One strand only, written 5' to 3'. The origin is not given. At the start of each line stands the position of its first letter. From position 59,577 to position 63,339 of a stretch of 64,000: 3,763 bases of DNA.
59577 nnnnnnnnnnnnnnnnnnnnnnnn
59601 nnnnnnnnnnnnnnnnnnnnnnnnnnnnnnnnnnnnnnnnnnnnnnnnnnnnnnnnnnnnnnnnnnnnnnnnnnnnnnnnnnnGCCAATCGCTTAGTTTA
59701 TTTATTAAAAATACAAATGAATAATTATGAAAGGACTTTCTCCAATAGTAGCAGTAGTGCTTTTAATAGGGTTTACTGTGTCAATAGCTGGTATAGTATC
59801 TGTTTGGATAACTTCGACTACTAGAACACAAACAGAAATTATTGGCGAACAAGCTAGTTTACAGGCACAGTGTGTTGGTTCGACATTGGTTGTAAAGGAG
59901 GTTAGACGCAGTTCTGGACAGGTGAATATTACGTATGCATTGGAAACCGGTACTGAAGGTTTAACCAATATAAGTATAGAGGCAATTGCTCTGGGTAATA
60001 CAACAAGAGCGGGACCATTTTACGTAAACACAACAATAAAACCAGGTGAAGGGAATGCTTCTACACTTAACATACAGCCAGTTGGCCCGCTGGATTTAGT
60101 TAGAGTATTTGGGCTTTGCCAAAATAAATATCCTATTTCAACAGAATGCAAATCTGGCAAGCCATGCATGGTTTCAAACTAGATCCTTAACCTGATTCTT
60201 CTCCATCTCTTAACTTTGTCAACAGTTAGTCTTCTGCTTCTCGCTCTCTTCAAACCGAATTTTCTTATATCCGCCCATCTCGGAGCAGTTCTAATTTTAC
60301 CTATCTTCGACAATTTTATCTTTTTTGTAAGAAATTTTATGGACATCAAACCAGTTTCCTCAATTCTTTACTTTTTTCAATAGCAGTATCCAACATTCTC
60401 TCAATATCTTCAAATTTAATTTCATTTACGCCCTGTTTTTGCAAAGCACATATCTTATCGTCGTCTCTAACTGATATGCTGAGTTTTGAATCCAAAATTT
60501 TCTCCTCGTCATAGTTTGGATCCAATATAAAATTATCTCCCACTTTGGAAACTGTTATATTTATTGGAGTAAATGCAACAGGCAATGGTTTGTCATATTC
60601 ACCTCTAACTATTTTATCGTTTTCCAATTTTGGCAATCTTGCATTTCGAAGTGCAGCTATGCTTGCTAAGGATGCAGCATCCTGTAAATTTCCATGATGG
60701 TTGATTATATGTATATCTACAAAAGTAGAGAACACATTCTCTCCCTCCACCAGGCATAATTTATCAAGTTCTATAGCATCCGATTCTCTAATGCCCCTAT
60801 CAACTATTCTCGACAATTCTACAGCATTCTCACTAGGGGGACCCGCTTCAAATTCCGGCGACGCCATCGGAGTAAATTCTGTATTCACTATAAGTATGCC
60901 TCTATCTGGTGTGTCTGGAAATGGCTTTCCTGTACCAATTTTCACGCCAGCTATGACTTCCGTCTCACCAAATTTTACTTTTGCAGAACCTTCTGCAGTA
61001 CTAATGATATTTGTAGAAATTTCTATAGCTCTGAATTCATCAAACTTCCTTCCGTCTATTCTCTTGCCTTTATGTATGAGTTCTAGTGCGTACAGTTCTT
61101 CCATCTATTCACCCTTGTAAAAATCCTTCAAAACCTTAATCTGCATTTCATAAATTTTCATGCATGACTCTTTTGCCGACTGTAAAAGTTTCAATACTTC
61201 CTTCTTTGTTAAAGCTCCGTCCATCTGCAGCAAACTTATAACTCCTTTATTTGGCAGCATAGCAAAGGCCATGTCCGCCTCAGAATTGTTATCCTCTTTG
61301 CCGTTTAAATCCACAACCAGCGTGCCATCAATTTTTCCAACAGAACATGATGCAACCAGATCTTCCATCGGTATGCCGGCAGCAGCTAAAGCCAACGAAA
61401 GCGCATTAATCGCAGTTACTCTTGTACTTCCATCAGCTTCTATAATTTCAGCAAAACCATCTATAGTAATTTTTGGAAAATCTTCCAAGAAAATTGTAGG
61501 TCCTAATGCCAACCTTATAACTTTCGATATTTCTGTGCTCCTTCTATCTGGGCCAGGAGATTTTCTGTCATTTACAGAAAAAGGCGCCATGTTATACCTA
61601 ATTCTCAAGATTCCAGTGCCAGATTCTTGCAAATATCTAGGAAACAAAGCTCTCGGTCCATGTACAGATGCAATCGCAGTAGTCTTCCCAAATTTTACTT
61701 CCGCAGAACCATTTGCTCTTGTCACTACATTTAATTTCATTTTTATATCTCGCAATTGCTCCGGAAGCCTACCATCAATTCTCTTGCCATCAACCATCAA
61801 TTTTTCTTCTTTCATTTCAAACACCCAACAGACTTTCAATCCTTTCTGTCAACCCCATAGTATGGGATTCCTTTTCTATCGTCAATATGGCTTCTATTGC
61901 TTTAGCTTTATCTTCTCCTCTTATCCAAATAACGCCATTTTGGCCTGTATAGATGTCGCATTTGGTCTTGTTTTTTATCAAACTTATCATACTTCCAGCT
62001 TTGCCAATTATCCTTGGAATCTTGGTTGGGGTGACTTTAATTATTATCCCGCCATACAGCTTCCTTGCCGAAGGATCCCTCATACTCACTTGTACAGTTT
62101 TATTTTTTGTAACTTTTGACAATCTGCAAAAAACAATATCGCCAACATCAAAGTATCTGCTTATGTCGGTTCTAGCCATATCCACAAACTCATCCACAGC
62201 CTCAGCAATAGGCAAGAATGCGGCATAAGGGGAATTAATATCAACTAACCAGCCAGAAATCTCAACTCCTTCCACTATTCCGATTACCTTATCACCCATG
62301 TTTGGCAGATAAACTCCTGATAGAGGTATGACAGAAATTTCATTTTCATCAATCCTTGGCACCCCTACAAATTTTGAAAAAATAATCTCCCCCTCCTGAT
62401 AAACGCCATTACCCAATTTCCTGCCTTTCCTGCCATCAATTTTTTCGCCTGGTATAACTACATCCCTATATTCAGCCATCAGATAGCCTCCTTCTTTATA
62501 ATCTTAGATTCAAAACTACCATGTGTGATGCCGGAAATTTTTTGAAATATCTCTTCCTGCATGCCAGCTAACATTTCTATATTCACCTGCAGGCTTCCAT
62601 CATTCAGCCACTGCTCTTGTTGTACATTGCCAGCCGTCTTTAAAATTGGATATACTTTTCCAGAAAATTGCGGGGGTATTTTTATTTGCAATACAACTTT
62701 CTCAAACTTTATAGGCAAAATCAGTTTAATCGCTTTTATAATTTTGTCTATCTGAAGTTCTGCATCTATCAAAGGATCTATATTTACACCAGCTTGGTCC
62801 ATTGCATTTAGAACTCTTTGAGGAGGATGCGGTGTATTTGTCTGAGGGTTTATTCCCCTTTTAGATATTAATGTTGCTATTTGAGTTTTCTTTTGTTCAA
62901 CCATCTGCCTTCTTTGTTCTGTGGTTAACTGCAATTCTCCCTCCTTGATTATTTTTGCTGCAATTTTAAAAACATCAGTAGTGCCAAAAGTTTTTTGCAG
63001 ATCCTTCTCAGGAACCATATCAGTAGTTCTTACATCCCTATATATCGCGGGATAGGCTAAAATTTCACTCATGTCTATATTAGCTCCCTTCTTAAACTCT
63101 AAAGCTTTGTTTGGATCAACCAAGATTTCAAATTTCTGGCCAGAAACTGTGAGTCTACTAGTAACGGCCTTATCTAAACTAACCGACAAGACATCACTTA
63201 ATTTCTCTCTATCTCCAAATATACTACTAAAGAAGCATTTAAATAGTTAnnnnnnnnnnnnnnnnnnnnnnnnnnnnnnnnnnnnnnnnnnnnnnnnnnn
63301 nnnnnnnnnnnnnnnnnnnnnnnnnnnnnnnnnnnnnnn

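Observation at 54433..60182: Two tandem pairs of GC-rich pilin-like genes, and an H+-PPase, inserted into otherwise conserved archaeal translation/transcription operons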

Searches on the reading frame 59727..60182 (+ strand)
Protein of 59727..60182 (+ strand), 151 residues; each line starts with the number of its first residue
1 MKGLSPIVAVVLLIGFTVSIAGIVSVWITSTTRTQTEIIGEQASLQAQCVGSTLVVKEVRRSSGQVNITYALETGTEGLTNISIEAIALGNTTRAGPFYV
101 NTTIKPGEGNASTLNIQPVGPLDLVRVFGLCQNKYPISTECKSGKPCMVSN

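Call 3: search_protein_families(library=pfam, proteins=[window:59727-60182:+], max_evalue=0.01)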
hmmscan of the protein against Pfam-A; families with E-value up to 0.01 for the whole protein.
window:59727-60182:+ (151 aa): 1 family
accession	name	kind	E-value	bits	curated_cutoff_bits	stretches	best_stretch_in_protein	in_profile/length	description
PF07790.16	Pilin_N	-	0.00082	20.6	25.2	1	3-49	2-46/78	Archaeal Type IV pilin, N-terminal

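Call 6: search_protein_families(library=ncbifam, proteins=[window:59727-60182:+], max_evalue=0.1)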
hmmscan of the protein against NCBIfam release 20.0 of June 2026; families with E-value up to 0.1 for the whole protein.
window:59727-60182:+ (151 aa): 2 families
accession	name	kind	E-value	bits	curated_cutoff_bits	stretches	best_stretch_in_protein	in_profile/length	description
TIGR02537.2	arch_flag_Nterm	domain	7.8e-08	31.7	20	1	2-29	3-30/33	archaellin/type IV pilin N-terminal domain-containing protein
NF046073.1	UpsA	equivalog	1.1e-06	28.8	130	1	1-118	1-106/136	pilin subunit UpsA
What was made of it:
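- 59727..60182 (+): pil2b, a site-2 pilin-like gene. It is the orthologue of paralogue D. Its stop overlaps the stop of the L39e-like gene by 4 nt. It passes TIGR02537 at 31.7 bits (call 6).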

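Call 14: find_homologous_proteins(query=window:59727-60182:+, max_evalue=0.001)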
Query window:59727-60182:+ (151 aa): 13 proteins with E <= 0.001 among 106 candidates.
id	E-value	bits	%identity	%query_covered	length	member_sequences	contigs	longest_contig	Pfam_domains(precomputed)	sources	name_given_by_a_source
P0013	1.6e-90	318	100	100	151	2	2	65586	-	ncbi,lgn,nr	ncbi:MAG: hypothetical protein HY361_00385 [Candidatus Aenigmarchaeota archaeon]|nr:hypothetical pro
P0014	9.2e-75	267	81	100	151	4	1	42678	-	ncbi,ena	-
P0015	4.1e-74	265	79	100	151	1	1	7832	PF07790.17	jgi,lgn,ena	-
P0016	7.4e-72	258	75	100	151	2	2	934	PF07790.17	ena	-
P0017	9.8e-72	257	77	100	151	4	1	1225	-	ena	-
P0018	1.1e-71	257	76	100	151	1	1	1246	PF07790.17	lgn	-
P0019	1.7e-71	256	75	100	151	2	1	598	-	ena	-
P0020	2.3e-70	253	79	96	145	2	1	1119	-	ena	-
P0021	3.7e-70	252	71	100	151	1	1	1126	-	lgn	-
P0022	9.4e-70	251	76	100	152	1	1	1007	-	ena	-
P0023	3.6e-69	249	79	93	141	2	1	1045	-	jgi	jgi:hypothetical protein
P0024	3.2e-65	236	69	100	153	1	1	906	-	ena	-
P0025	2.2e-64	233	67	100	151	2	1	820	-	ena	-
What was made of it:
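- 59727..60182 (+): Homologues are 67-81% identical (call 14).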

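Call 15: find_encoding_contigs(protein=P0014, flank=10000, max_places=4)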
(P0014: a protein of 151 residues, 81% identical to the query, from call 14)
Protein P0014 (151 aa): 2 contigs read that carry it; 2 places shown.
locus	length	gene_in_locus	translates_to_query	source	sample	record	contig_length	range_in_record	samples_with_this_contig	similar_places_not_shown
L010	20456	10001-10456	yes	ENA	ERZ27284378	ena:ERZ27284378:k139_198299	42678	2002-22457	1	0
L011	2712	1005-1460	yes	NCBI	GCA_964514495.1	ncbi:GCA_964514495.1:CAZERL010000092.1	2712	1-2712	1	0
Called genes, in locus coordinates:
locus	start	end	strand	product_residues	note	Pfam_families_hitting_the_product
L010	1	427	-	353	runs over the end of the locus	PF01118:Semialdhyde_dh, PF02774:Semialdhyde_dhC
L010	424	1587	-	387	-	PF00696:AA_kinase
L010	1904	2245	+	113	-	PF13650:Asp_protease_2 (weak), PF13975:gag-asp_proteas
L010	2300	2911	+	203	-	PF01092:Ribosomal_S6e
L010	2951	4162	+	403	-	PF00009:GTP_EFTU, PF09173:eIF2_C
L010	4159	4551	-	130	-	-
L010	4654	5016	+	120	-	PF18477:PIN_9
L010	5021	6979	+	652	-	PF03030:H_PPase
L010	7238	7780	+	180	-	PF03876:SHS2_Rpb7-N, PF00575:S1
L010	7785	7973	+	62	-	PF06093:Spt4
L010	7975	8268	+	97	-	PF01282:Ribosomal_S24e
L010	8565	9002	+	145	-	-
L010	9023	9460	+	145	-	-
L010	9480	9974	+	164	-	-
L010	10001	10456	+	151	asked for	-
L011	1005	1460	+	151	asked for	-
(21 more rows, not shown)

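Call 16: find_encoding_contigs(protein=P0015, flank=10000, max_places=4)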
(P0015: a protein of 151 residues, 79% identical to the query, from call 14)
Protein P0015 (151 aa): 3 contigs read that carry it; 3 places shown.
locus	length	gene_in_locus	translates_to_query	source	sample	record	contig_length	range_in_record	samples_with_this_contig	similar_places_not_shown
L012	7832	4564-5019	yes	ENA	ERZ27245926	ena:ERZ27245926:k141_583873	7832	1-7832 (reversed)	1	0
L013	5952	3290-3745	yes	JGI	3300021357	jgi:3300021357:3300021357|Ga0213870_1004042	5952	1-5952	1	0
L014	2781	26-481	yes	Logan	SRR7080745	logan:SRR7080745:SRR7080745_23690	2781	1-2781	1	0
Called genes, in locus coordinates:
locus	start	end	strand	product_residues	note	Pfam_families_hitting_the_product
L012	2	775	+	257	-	?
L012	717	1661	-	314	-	PF13384:HTH_23 (weak), PF14528:LAGLIDADG_3 (faint)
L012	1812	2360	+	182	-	PF03876:SHS2_Rpb7-N, PF00575:S1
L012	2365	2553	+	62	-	PF06093:Spt4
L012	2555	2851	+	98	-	PF01282:Ribosomal_S24e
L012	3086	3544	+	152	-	-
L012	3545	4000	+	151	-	-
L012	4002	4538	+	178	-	-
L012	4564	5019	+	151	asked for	PF07790:Pilin_N (weak)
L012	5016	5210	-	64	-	-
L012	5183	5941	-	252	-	PF01138:RNase_PH, PF03725:RNase_PH_C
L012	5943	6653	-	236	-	PF01138:RNase_PH, PF03725:RNase_PH_C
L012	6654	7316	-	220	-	PF21262:RRP40_S1 (faint), PF21266:S1_RRP4 (weak), PF00013:KH_1 (weak), PF15985:KH_6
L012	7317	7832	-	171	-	?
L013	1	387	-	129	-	?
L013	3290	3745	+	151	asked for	PF07790:Pilin_N (weak)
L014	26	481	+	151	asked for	PF07790:Pilin_N (weak)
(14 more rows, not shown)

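Call 43: predict_structure(alignment_id=A3)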
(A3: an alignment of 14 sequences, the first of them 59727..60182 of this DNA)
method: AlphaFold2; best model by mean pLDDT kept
length: 151 residues; sequences in the alignment: 14
mean_pLDDT: 77.6   pTM: 0.63
mean pLDDT of the five models: 77.6, 75.3, 73.7, 71.8, 68.8
residues with pLDDT >= 90: 20; 70-90: 90; 50-70: 40; < 50: 1
segments of 3 or more residues with pLDDT < 50: none
pLDDT, mean of each block of 10 residues (from residue 1): 65 73 60 61 77 89 85 88 83 62 84 76 88 88 85 58
secondary structure, 60 per line:
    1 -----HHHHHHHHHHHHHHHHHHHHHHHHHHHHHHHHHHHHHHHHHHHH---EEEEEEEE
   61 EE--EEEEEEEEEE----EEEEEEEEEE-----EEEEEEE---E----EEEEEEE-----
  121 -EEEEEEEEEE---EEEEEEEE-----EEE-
elements in order: H6-49 E53-62 E65-74 E79-88 E94-100 E109-115 E122-131 E135-142 E148-150
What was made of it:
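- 59727..60182 (+): The AF2 model has pLDDT 77.6 (call 43).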

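Call 46: fold_search(model_id=the predicted structure, library=pdb)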
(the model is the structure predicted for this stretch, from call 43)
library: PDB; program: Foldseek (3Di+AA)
matches with E <= 10: 1359; with E <= 0.001: 1
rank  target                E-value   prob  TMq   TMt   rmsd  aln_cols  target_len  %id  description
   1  8fk7_A                3.0e-04  1.00  0.52  0.56   5.4       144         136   22  Structure of the Pyrobaculum calidifontis flagellar-like archaeal type IV pilus (released 2023-06-28)
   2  4p94_B                1.2e-03  1.00  0.37  0.41   5.0       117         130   14  The crystal structure of the soluble domain of Sulfolobus acidocaldarius FlaF (residues 35-164) (released 2015-04-22)
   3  2iv9_A                2.1e-03  1.00  0.40  0.28   5.0       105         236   13  B2-appendage from AP2 in complex with Eps15 peptide (released 2007-03-13)
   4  5b71_E                3.6e-03  1.00  0.36  0.52   4.8        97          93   18  Crystal structure of complement C5 in complex with SKY59 (released 2017-05-03)
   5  6hyf_C                7.7e-03  0.98  0.31  0.46   5.6        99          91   14  Crystal structure of the third FNIII domain from rat beta4 integrin, a binding site for periaxin (released 2019-05-08)
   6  4d7p                  9.1e-03  0.99  0.31  0.43   6.1        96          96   11  Superoxide reductase (1Fe-SOR) from Giardia intestinalis (released 2015-10-07)
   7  8x2m_B                1.1e-02  0.99  0.35  0.11   5.9       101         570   10  Cryo-EM structure of the IR/IGF-I complex, conformation 2 (released 2024-11-13)
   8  3wnp_A                1.4e-02  0.97  0.33  0.10   5.5        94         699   15  D308A, F268V, D469Y, A513V, and Y515S quintuple mutant of Bacillus circulans T-3040 cycloisomaltooligosaccharide gluca (released 2014-02-05)
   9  7pjj                  1.5e-02  0.98  0.31  0.08   8.2       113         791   10  Structure of the Family-3 Glycosyl Hydrolase BcpE2 from Streptomyces scabies (released 2022-07-13)
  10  5axh_B                1.5e-02  0.97  0.33  0.12   6.3       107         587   17  Crystal structure of thermophilic dextranase from Thermoanaerobacter pseudethanolicus, D312G mutant in complex with is (released 2015-11-11)
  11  2yrz_MODEL_1_A        1.6e-02  0.97  0.35  0.42   7.1       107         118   13  Solution structure of the fibronectin type III domain of human Integrin beta-4 (released 2008-04-08)
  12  3wno_A                1.6e-02  0.97  0.32  0.10   5.5        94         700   15  D308A mutant of Bacillus circulans T-3040 cycloisomaltooligosaccharide glucanotransferase complexed with cycloisomalto (released 2014-02-05)
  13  8hgi_C                1.8e-02  0.99  0.39  0.49   5.2       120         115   10  Crystal structure of VNAR aGFP14 in complex with GFP (released 2023-09-27)
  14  8xrx_C                1.8e-02  0.85  0.25  0.08   7.9       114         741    9  The crystal structure of a GH3 enzyme CcBgl3B with glucose and gentiobiose (released 2024-04-10)
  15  4c47_A                2.3e-02  0.97  0.32  0.27  10.1       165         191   13  Salmonella enterica trimeric lipoprotein SadB (released 2014-01-08)
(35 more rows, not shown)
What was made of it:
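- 59727..60182 (+): The best PDB hit is 8fk7_A at E 3e-4 (call 46).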

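Call 58: search_solved_structures(query=A3, max_evalue=1)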
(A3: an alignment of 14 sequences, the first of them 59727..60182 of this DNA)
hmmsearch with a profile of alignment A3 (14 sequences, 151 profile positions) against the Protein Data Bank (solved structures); distinct sequences matched with E-value up to 1: 3.
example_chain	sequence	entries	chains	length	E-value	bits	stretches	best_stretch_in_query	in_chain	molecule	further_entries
8fk7_A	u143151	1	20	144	0.0025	20.9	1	2-107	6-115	Flagellin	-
5kyh_A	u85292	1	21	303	0.26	14.3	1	4-41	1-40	Iho670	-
8rey_M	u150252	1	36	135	0.85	12.7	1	4-79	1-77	Flagellin-like protein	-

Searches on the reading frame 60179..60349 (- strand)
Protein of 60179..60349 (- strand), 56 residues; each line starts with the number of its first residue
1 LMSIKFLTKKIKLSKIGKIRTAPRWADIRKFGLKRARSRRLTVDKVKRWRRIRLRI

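Call 3: search_protein_families(library=pfam, proteins=[window:60179-60349:-], max_evalue=0.01)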
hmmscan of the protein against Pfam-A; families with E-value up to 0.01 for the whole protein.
window:60179-60349:- (56 aa): 0 families

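Call 6: search_protein_families(library=ncbifam, proteins=[window:60179-60349:-], max_evalue=0.1)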
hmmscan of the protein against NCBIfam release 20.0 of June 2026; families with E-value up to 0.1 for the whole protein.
window:60179-60349:- (56 aa): 0 families

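Call 56: search_solved_structures(query=window:60179-60349:-, max_evalue=1)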
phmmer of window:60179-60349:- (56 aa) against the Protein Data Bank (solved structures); distinct sequences matched with E-value up to 1: 1.
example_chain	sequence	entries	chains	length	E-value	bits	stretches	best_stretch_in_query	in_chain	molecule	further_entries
7aor_az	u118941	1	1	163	0.18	15.5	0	5-46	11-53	mS72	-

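Call 60: search_solved_structures(query=A5, max_evalue=1)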
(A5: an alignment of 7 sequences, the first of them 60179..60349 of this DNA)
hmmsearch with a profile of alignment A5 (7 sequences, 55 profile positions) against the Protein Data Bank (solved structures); distinct sequences matched with E-value up to 1: 3.
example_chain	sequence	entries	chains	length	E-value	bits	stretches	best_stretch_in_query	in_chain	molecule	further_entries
9dbf_A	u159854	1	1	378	0.00029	24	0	5-22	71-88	Tet4 Variant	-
9dbd_A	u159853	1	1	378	0.00029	24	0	5-22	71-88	Tet4 Variant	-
28nt_i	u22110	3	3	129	0.19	15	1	18-39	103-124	Small ribosomal subunit protein uS9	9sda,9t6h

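Call 61: search_protein_families(library=pfam, proteins=[window:60179-60349:-], max_evalue=1)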
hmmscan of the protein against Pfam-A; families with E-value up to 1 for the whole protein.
window:60179-60349:- (56 aa): 0 families
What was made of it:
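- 60179..60349 (-): A 56-aa basic ORF, 'L39e-like' by position. It is the convergent neighbour of pil2b. It has no Pfam, NCBIfam or PDB hit (calls 3, 6, 56, 60, 61).
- Checked: The 'L39e-like' ORF has no Pfam, NCBIfam or PDB match (calls 3, 6, 56, 60, 61).
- Tried and rejected: There were no hits (calls 6, 56, 60, 61).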

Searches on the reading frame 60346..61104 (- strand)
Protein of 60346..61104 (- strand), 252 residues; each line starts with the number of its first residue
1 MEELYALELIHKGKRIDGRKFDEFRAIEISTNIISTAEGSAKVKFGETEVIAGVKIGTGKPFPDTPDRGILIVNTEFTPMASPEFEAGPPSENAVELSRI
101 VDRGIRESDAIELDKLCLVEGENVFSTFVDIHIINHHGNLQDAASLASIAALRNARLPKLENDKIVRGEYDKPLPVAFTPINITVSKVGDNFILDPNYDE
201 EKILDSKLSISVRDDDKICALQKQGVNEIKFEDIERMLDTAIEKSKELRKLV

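Call 61: search_protein_families(library=pfam, proteins=[window:60346-61104:-], max_evalue=1)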
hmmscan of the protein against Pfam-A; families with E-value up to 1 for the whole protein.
window:60346-61104:- (252 aa): 3 families
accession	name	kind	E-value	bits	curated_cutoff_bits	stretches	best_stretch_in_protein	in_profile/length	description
PF01138.27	RNase_PH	-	2e-34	119.2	25.5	1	23-158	1-130/130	3' exoribonuclease family, domain 1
PF03725.20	RNase_PH_C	-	1.6e-14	54.1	20.8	1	180-243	3-66/67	3' exoribonuclease family, domain 2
PF20986.2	DUF6849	-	0.051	14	27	1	7-44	27-65/69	Domain of unknown function (DUF6849)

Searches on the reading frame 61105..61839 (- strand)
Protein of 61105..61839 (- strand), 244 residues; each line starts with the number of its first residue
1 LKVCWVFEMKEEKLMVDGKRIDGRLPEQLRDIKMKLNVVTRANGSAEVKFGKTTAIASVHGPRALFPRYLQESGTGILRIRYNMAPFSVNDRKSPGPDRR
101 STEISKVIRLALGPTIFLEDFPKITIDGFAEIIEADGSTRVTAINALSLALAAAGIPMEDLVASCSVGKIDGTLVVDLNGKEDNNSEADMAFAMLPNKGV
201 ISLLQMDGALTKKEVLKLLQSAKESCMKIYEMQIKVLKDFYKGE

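Call 61: search_protein_families(library=pfam, proteins=[window:61105-61839:-], max_evalue=1)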
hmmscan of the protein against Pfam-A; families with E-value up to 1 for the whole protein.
window:61105-61839:- (244 aa): 2 families
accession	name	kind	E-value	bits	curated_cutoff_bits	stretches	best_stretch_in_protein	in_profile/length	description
PF01138.27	RNase_PH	-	3.3e-31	108.8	25.5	1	28-157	1-130/130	3' exoribonuclease family, domain 1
PF03725.20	RNase_PH_C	-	7.1e-18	64.8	20.8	1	160-224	1-66/67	3' exoribonuclease family, domain 2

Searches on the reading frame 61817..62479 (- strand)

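Call 61: search_protein_families(library=pfam, proteins=[window:61817-62479:-], max_evalue=1)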
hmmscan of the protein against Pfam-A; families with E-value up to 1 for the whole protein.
window:61817-62479:- (220 aa): 9 families
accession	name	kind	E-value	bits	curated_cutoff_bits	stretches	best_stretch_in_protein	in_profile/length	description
PF15985.11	KH_6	-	1.6e-09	38.4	27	1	144-191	1-46/47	KH domain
PF21266.3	RRP4_S1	-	2.6e-07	31.2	27.3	1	57-118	2-69/73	RRP4, S1 domain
PF00013.35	KH_1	-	6.1e-07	29.6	21.5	1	146-201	3-64/66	KH domain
PF21262.3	RRP40_S1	-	4e-06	27.1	27.1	1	57-132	1-71/83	Exosome complex component RRP40, S1 domain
PF22625.2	ECR1_N_2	-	0.00046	20.4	27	1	5-53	1-50/51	Exosome RNA binding protein RRP4 N-terminal domain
PF07650.23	KH_2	-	0.0082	16.4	22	1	143-186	25-68/78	KH domain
PF00575.29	S1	-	0.011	16.5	22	1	59-134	2-74/74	S1 RNA binding domain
PF13083.13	KH_KhpA-B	-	0.052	13.9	32.1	1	143-166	29-52/73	KhpA/KhpB, KH domain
PF14382.12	ECR1_N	-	0.068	13.4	27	1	7-40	1-34/38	Exosome complex exonuclease RRP4 N-terminal region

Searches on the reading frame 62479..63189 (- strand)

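Call 61: search_protein_families(library=pfam, proteins=[window:62479-63189:-], max_evalue=1)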
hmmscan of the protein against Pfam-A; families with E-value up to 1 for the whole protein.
window:62479-63189:- (236 aa): 3 families
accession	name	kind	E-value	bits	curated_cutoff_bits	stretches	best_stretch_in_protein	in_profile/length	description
PF01172.24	SBDS_N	-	4.3e-23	81.5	24.6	1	9-94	3-88/88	Shwachman-Bodian-Diamond syndrome (SBDS) N-terminal domain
PF09377.16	SBDS_domain_II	-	2.4e-19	69.4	27.2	1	103-163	2-62/62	SBDS protein, domain II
PF20268.4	SBDS_C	-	7.1e-11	42.3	27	1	167-232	3-70/71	SBDS protein, C-terminal domain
